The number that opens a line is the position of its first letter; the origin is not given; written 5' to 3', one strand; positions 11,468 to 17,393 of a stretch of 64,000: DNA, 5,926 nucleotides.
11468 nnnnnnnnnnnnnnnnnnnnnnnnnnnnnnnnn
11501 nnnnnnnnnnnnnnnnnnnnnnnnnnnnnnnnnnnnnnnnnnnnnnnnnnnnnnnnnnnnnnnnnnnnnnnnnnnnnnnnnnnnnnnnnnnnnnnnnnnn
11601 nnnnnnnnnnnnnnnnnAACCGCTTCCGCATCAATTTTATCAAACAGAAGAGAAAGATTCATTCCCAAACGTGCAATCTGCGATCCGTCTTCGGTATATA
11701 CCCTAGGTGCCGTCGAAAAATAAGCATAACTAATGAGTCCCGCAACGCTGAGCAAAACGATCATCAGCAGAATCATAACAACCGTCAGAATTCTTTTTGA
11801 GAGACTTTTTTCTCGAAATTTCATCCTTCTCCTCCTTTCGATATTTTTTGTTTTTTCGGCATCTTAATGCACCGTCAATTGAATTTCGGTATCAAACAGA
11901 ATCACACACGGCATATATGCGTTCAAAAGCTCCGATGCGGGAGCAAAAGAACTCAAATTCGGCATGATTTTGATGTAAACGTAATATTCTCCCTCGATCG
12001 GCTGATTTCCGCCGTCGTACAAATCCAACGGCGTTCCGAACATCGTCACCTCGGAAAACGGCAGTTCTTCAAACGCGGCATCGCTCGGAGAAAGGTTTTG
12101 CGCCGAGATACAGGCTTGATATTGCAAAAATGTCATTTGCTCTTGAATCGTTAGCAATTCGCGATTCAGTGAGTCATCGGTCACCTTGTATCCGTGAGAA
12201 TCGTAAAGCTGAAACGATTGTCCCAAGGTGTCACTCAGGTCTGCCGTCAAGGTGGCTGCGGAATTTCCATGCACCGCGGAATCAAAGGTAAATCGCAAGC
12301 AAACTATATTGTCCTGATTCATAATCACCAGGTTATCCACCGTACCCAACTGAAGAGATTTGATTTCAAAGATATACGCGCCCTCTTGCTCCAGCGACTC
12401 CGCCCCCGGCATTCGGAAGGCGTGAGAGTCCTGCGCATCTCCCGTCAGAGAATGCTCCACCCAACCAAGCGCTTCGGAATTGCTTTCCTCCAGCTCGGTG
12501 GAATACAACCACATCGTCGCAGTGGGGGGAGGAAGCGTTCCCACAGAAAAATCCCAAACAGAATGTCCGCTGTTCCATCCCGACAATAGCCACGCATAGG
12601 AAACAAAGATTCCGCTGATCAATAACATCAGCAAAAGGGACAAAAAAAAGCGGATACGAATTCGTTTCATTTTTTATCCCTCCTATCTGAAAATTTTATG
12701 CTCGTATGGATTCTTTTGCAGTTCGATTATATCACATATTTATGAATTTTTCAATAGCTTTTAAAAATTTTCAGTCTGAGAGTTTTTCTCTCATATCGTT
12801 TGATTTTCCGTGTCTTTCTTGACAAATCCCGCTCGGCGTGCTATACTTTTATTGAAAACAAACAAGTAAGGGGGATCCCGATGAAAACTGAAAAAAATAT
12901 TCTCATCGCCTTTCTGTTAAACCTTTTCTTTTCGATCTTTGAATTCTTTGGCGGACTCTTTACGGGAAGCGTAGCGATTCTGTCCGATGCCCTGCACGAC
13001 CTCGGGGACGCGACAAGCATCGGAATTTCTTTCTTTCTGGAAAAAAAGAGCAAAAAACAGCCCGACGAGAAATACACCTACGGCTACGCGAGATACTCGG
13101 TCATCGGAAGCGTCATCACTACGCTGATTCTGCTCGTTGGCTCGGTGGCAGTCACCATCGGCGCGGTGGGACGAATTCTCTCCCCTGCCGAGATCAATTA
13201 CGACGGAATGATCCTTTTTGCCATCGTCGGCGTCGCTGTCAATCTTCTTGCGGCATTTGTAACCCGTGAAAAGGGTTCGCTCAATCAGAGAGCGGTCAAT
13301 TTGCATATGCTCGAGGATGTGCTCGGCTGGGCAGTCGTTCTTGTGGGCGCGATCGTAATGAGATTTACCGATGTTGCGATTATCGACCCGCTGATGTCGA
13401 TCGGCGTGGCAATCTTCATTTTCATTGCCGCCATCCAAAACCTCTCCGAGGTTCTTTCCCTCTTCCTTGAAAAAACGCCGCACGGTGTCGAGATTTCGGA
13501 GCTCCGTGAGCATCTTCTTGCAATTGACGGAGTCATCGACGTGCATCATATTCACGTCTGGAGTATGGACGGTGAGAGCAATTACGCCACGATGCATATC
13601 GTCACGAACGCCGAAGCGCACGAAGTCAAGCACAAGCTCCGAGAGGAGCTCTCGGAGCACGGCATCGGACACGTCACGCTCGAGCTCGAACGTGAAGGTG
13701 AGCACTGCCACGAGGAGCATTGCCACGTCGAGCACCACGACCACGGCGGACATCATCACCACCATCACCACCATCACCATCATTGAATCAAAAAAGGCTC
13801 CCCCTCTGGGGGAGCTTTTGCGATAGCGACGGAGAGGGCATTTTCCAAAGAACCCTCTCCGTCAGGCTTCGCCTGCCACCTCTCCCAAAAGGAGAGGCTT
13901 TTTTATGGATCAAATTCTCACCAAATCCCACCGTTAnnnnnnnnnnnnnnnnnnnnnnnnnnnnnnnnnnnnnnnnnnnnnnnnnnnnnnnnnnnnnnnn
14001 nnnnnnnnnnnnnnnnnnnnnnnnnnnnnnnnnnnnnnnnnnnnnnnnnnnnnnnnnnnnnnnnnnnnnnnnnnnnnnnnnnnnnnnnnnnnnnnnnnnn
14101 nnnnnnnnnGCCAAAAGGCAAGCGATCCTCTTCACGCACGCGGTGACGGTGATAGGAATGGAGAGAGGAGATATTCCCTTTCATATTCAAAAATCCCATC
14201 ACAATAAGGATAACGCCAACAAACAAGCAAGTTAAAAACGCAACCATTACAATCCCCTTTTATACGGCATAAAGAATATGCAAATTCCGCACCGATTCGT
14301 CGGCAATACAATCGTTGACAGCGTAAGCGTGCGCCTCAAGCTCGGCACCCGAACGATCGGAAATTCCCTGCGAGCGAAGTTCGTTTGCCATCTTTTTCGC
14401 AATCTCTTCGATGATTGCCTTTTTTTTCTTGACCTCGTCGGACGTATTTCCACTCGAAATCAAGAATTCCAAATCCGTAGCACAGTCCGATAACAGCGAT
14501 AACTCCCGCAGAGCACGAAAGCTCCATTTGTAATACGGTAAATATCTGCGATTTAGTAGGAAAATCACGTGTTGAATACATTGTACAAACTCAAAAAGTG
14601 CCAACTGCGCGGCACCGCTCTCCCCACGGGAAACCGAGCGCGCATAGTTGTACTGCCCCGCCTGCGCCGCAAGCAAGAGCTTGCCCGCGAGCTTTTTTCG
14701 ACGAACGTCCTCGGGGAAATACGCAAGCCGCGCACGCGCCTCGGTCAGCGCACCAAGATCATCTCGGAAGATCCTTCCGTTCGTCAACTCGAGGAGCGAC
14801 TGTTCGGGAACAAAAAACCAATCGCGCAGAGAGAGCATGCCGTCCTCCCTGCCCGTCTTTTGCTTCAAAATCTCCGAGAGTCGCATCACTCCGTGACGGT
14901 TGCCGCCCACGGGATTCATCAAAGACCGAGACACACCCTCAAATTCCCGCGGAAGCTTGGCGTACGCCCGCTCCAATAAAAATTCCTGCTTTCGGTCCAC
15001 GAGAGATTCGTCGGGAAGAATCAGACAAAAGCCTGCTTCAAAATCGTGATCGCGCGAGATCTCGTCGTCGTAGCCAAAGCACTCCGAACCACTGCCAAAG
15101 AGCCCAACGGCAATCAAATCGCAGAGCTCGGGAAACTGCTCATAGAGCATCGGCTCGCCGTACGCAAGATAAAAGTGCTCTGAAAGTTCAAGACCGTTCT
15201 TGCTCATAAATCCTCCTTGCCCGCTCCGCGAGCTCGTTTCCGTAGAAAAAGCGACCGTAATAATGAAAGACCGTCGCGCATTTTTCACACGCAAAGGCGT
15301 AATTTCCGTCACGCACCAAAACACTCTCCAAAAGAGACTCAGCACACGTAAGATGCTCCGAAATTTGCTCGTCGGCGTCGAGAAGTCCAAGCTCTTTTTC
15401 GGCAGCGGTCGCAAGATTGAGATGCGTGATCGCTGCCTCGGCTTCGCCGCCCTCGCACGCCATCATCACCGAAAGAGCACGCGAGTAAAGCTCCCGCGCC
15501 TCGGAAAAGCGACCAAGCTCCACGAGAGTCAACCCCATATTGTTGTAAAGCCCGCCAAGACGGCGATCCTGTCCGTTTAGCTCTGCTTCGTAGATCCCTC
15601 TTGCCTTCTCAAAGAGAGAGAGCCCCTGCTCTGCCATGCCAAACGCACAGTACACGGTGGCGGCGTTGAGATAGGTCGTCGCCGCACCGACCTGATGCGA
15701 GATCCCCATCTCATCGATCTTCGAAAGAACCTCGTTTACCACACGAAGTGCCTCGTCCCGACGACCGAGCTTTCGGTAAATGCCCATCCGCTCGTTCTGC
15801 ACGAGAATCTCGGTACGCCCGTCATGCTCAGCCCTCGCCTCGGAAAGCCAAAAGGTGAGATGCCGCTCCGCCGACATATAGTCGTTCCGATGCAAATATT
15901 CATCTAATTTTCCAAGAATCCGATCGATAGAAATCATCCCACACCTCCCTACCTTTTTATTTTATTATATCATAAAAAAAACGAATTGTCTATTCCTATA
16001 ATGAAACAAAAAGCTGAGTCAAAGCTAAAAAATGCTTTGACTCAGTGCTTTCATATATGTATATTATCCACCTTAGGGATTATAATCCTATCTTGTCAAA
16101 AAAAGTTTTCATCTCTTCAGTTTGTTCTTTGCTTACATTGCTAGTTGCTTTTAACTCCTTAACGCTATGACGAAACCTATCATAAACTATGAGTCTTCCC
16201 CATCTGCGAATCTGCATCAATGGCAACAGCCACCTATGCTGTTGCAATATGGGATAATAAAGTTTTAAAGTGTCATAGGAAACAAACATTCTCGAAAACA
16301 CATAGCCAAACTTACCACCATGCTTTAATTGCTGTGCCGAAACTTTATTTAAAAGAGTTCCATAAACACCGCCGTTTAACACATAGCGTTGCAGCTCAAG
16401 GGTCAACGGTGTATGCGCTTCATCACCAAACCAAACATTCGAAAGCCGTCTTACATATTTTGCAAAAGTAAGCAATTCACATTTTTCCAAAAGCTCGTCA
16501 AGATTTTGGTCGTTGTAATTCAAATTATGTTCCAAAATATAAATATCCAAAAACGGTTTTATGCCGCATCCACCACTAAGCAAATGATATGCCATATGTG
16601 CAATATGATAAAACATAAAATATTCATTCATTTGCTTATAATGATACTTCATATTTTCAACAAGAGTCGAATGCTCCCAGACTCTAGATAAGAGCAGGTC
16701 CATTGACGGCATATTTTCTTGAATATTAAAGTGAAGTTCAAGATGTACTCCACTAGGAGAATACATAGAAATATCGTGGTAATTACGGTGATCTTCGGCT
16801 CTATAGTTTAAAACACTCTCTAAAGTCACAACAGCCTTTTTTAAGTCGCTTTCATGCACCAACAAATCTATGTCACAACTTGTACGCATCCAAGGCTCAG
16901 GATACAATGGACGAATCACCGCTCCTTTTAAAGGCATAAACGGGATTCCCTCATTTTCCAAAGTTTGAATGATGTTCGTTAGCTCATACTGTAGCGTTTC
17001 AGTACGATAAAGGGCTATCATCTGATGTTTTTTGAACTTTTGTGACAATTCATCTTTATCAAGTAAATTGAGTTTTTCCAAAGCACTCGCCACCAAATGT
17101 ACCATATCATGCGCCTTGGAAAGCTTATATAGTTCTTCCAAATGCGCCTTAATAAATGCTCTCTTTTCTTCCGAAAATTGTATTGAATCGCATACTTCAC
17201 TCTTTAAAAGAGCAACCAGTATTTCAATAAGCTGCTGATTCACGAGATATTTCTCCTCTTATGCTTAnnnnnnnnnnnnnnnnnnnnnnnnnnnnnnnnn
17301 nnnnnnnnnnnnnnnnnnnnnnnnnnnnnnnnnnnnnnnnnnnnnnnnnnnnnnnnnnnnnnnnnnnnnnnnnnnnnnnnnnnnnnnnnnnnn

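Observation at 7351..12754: Three-gene secreted operon: two TasA/TapA-sized proteins flank a 1237-aa giant, all with a SipW/TasA-style N-terminal motif, and no sipW in the window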

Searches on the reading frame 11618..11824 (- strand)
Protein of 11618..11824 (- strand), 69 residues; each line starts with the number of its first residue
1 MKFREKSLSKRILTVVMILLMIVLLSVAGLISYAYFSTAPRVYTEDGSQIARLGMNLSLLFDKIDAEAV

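Call 67: search_protein_families(library=ncbifam, proteins=[window:11618-11824:-], max_evalue=10)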
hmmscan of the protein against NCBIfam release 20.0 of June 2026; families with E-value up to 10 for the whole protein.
seq(69 aa): 3 families
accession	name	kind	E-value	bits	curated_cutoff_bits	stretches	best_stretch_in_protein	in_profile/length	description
NF053671.1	bindosome_BasC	exception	0.015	15.2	260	1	5-55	6-53/140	bindosome assembly system protein BasC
NF042931.1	SAG1386_EF1546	equivalog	0.066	13.3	80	1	4-35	22-53/158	SAG1386/EF1546 family surface-associated protein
NF008092.0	PRK10834.1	equivalog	0.1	11.8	363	1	9-45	2-38/239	outer membrane permeability protein SanA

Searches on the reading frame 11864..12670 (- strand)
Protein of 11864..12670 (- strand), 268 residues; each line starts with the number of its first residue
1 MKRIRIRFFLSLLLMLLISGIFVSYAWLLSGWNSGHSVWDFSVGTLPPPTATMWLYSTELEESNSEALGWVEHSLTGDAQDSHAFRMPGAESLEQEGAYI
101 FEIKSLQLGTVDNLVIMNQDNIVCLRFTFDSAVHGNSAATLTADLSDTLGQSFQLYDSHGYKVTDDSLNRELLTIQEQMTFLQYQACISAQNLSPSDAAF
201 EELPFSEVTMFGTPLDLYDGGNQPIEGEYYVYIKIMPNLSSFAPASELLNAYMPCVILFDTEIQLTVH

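Call 3: search_protein_families(library=pfam, proteins=[window:11864-12670:-], max_evalue=1)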
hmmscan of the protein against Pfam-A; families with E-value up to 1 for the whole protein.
window:11864-12670:- (268 aa): 0 families

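Call 4: search_protein_families(library=ncbifam, proteins=[window:11864-12670:-], max_evalue=1)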
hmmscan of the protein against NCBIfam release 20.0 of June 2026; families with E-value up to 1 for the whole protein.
window:11864-12670:- (268 aa): 0 families

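Call 14: find_homologous_proteins(query=window:11864-12670:-)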
Query window:11864-12670:- (268 aa): 14 proteins with E <= 0.001 among 269 candidates.
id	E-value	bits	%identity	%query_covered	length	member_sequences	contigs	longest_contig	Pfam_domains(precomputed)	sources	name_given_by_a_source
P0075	1.8e-176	603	100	100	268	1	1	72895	-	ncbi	-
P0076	4.8e-124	431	70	100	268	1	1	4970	-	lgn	-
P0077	1.8e-116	406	68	100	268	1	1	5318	-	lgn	-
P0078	4.7e-115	401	67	100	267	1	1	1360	-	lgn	-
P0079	4.4e-114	398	68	100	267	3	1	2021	-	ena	-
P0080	3.0e-111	389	65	100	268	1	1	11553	-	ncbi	-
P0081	3.4e-105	369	63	99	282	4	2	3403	-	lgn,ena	-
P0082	2.8e-101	356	62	100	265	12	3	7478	-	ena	-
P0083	1.9e-100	354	61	100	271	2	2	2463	-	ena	-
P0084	1.1e-91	325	57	100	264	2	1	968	-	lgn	-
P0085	2.4e-88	314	56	100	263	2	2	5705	-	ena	-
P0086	6.0e-87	309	53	100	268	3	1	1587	-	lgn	-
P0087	5.4e-84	300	63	81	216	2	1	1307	-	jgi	jgi:hypothetical protein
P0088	1.6e-57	213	65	58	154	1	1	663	-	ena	-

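Call 31: search_solved_structures(query=A2, max_evalue=10, show_alignments=1)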
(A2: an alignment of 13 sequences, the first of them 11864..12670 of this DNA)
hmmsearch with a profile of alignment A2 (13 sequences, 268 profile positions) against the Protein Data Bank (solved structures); distinct sequences matched with E-value up to 10: 1.
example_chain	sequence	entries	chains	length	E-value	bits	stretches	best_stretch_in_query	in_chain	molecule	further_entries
2ppl_A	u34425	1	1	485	1.1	11.8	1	49-123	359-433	Pancreatic lipase-related protein 1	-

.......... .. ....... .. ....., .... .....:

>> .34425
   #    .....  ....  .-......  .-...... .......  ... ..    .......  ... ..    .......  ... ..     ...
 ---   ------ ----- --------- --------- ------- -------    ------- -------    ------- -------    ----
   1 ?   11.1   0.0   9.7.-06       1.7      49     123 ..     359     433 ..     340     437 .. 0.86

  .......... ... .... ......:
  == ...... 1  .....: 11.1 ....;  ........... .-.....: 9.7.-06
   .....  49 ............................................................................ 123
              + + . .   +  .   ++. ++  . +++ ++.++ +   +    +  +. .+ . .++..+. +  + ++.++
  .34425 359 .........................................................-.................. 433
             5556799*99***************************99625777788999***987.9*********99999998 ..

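Call 63: search_protein_families(library=pfam, alignment_id=A6, max_evalue=0.1)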
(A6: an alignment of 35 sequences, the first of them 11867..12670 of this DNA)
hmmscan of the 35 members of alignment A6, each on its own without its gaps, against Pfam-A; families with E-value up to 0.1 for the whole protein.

A. member 1, window:11867-12670:- (268 aa): 0 families

B. families by the number of members that match (of 35 scanned): 8 families
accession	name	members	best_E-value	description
PF22479.2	Pam3_gp18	1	0.0041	Cyanophage baseplate Pam3 plug gp18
PF08884.16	Flagellin_D3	1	0.0059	Flagellin D3 domain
PF20157.4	Maf_flag10_N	1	0.011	Glycosyltransferase Maf N-terminal domain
PF15367.11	CABS1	1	0.019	Calcium-binding and spermatid-specific protein 1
PF12653.12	DUF3785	1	0.03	Protein of unknown function (DUF3785)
PF04339.18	FemAB_like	1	0.043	Peptidogalycan biosysnthesis/recognition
PF05048.19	NosD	1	0.046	Periplasmic copper-binding protein (NosD)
PF00229.24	TNF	1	0.053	TNF(Tumour Necrosis Factor) family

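Call 81: find_encoding_contigs(protein=P0075, flank=10000, max_places=2)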
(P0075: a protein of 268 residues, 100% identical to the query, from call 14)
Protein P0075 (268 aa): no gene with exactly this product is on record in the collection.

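Call 86: search_protein_families(library=padloc, proteins=[window:11864-12670:-], max_evalue=0.01)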
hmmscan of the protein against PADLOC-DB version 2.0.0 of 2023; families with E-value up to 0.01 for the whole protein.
window:11864-12670:- (268 aa): 0 families

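Call 91: search_solved_structures(query=A6, max_evalue=10)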
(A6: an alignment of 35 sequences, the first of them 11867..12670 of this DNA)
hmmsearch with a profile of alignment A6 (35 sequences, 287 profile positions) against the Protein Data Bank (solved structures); distinct sequences matched with E-value up to 10: 2.
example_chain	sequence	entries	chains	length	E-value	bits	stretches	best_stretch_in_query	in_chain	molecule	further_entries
5d79_A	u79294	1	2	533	0.61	12.7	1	52-119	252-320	Berberine bridge enzyme-like protein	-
8fk7_A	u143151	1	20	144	0.62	12.7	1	3-68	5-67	Flagellin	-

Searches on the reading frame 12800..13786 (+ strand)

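Call 71: search_protein_families(library=pfam, proteins=[window:12800-13786:+], max_evalue=0.001)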
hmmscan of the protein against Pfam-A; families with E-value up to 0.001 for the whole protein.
window:12800-13786:+ (328 aa): 2 families
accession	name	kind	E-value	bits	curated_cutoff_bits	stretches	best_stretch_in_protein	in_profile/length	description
PF01545.26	Cation_efflux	-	7.4e-41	140.5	26.6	1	34-221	1-196/198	Cation efflux family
PF16916.11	ZT_dimer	-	9.4e-10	38.8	26.7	1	227-297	1-76/78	Dimerisation domain of Zinc Transporter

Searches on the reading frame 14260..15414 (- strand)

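Call 71: search_protein_families(library=pfam, proteins=[window:14260-15414:-], max_evalue=0.001)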
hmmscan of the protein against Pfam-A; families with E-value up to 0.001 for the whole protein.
window:14260-15414:- (384 aa): 1 family
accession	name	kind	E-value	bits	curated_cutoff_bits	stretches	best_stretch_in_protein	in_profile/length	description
PF13228.11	DUF4037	-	1.3e-33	116.2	22.1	1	199-297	1-100/101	Domain of unknown function (DUF4037)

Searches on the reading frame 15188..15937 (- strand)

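Call 71: search_protein_families(library=pfam, proteins=[window:15188-15937:-], max_evalue=0.001)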
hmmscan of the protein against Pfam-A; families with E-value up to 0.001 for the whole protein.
window:15188-15937:- (249 aa): 9 families
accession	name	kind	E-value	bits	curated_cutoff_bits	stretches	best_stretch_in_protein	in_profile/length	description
PF13424.12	TPR_12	-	3e-22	79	30.1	3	85-157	2-74/77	Tetratricopeptide repeat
PF00515.34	TPR_1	-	1.9e-07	31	27.8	1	131-156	4-29/34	Tetratricopeptide repeat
PF13374.12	TPR_10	-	4.8e-07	30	27.5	0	131-156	5-30/42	Tetratricopeptide repeat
PF13181.12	TPR_8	-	1.5e-06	28.3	25.7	0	130-156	3-29/34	Tetratricopeptide repeat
PF07719.23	TPR_2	-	1.6e-06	28.2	27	1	130-156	3-29/34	Tetratricopeptide repeat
PF13176.12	TPR_7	-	9.9e-06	25.7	27.9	0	131-159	2-30/36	Tetratricopeptide repeat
PF13428.12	TPR_14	-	8.4e-05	23.3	23.5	0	134-156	7-29/44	Tetratricopeptide repeat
PF13414.12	TPR_11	-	0.00065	19.8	26.8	0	135-156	1-22/42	TPR repeat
PF01535.26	PPR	-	0.0007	20.1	25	0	93-111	7-25/31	PPR repeat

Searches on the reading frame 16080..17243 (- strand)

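Call 71: search_protein_families(library=pfam, proteins=[window:16080-17243:-], max_evalue=0.001)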
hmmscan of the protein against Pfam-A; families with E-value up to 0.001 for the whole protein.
window:16080-17243:- (387 aa): 1 family
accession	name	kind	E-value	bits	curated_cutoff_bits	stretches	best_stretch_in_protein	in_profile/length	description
PF14907.12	NTP_transf_5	-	4.1e-42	144.9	31.2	1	34-273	4-249/249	Uncharacterised nucleotidyltransferase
